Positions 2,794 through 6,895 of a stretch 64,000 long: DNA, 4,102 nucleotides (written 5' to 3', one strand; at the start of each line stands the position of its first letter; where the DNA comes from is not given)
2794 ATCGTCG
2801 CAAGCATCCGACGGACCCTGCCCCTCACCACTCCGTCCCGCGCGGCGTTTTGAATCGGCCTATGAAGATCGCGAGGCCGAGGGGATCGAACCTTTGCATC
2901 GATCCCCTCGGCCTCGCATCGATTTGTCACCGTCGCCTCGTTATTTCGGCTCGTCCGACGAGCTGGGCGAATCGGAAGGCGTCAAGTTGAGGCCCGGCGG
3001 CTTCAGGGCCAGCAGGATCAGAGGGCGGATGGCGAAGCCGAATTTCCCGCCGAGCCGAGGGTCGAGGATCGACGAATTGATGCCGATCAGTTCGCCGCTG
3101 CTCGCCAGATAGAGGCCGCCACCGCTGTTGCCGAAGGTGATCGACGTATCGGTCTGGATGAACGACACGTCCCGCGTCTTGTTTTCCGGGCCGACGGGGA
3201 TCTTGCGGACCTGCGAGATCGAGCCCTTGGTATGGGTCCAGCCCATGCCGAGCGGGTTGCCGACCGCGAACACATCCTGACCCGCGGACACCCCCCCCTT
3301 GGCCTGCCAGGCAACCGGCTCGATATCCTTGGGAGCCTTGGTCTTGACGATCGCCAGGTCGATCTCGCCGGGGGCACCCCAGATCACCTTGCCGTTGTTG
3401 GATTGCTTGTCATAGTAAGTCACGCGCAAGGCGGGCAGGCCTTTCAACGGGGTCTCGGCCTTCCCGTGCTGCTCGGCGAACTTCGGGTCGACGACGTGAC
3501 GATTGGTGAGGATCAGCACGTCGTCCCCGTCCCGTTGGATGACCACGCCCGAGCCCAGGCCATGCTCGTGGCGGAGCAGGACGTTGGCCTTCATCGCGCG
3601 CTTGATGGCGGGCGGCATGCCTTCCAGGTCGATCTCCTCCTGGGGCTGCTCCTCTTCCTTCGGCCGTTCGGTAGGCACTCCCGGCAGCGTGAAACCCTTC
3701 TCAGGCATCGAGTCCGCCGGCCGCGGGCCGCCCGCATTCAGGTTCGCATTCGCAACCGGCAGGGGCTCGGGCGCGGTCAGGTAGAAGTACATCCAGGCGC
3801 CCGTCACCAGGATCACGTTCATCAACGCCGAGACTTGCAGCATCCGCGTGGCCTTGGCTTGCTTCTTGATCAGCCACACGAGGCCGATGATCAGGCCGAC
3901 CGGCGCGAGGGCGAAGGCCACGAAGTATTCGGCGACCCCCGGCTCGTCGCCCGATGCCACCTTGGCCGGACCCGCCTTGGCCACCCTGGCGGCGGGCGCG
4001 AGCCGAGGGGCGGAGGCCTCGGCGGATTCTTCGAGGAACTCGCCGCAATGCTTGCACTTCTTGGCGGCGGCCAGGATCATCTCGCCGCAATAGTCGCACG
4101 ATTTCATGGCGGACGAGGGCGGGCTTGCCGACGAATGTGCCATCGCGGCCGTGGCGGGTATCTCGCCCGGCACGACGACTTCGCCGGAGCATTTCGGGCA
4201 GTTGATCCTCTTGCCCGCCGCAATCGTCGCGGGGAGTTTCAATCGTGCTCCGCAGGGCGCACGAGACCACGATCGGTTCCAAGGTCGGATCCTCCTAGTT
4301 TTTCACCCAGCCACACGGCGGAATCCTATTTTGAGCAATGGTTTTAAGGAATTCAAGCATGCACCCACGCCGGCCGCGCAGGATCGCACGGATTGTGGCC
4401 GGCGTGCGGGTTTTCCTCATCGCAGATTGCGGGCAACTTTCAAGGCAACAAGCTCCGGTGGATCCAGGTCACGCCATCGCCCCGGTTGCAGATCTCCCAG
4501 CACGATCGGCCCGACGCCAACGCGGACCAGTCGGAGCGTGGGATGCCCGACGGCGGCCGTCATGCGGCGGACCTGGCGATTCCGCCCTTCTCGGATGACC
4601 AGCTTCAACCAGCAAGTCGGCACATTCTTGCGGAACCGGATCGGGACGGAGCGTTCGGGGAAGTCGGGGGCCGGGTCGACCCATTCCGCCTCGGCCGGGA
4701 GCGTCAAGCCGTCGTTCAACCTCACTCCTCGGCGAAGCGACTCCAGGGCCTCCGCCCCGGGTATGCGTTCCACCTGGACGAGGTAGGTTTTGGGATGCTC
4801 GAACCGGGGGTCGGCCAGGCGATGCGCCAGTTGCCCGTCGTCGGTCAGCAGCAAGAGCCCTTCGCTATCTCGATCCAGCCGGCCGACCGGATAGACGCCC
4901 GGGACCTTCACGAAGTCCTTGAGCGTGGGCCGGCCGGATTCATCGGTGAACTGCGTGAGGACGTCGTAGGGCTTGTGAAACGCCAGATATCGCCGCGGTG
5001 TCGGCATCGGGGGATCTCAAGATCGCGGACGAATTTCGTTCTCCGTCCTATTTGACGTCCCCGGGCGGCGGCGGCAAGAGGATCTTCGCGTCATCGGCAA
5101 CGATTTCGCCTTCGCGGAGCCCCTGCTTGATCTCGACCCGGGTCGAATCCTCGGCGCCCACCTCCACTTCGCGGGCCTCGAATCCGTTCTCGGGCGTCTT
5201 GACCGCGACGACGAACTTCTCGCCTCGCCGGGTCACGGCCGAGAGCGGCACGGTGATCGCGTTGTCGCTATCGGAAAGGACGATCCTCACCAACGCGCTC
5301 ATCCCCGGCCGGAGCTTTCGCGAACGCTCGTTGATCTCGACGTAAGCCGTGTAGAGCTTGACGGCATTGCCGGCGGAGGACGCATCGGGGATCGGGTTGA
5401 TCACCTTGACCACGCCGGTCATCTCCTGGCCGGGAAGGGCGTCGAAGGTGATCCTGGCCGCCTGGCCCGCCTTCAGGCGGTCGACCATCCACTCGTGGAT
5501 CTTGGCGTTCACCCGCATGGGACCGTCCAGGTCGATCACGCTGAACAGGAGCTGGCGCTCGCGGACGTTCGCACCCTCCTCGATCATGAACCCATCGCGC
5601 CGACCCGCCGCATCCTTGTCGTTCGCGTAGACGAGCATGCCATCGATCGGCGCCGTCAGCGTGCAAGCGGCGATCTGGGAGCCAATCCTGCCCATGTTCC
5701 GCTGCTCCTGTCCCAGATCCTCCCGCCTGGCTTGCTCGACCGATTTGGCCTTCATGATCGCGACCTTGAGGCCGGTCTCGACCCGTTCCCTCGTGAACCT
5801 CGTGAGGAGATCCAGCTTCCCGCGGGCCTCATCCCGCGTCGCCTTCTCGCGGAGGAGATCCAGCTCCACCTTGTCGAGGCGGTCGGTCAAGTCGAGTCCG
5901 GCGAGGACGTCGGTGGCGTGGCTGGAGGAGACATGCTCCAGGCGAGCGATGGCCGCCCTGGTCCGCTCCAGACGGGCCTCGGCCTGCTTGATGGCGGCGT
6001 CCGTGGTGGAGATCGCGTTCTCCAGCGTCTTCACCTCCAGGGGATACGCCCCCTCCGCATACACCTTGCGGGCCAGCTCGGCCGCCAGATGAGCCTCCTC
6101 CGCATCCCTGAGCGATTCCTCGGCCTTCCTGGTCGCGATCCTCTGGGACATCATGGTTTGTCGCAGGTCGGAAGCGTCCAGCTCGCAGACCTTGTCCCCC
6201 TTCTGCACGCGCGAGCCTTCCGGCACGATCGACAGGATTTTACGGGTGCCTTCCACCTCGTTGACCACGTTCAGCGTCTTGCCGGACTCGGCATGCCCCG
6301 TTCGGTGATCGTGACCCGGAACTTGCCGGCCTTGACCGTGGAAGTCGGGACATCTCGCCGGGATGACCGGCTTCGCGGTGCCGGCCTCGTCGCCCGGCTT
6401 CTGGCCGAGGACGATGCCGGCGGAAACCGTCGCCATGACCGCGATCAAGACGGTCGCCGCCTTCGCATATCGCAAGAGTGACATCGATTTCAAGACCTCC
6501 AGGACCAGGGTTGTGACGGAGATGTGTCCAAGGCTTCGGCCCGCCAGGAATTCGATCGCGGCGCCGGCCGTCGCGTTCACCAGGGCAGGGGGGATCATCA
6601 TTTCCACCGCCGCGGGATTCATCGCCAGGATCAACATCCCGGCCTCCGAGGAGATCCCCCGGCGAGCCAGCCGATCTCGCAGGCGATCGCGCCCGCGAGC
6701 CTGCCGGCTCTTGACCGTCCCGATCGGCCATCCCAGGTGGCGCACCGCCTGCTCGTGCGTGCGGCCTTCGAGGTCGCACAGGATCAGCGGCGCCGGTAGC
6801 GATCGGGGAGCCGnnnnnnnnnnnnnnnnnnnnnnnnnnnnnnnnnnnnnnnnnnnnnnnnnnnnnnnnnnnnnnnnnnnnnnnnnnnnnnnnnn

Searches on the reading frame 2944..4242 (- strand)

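Call 92: search_protein_families(library=pfam, proteins=[window:2944-4242:-], max_evalue=0.0001)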
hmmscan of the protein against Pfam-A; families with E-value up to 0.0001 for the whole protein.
window:2944-4242:- (433 aa): 2 families
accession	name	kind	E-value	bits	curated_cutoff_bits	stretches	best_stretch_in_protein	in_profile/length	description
PF13365.12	Trypsin_2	-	2.6e-25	90.3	27.6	1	230-388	1-144/144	Trypsin-like peptidase domain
PF00089.32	Trypsin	-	1.4e-10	41.8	20.6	1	230-406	27-212/220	Trypsin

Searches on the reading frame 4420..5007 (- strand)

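Call 92: search_protein_families(library=pfam, proteins=[window:4420-5007:-], max_evalue=0.0001)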
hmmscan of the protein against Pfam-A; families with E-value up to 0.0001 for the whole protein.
window:4420-5007:- (196 aa): 1 family
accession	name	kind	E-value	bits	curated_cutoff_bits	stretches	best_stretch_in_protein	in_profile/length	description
PF00849.27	PseudoU_synth_2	-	4.4e-20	72.9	26.8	1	7-152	2-152/152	RNA pseudouridylate synthase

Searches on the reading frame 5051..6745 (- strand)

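Call 92: search_protein_families(library=pfam, proteins=[window:5051-6745:-], max_evalue=0.0001)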
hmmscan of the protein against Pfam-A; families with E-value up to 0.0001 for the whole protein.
window:5051-6745:- (565 aa): 3 families
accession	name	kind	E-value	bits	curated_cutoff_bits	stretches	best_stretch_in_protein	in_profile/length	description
PF16576.10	HlyD_D23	-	4.2e-13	49.5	30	1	386-484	122-214/214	Barrel-sandwich domain of CusB or HlyD membrane-fusion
PF13437.12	HlyD_3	-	2.8e-09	38.1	22.2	1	363-481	2-106/106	HlyD family secretion protein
PF00529.27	CusB_dom_1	-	1.9e-07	31.6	26.5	0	234-462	12-58/89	Cation efflux system protein CusB domain 1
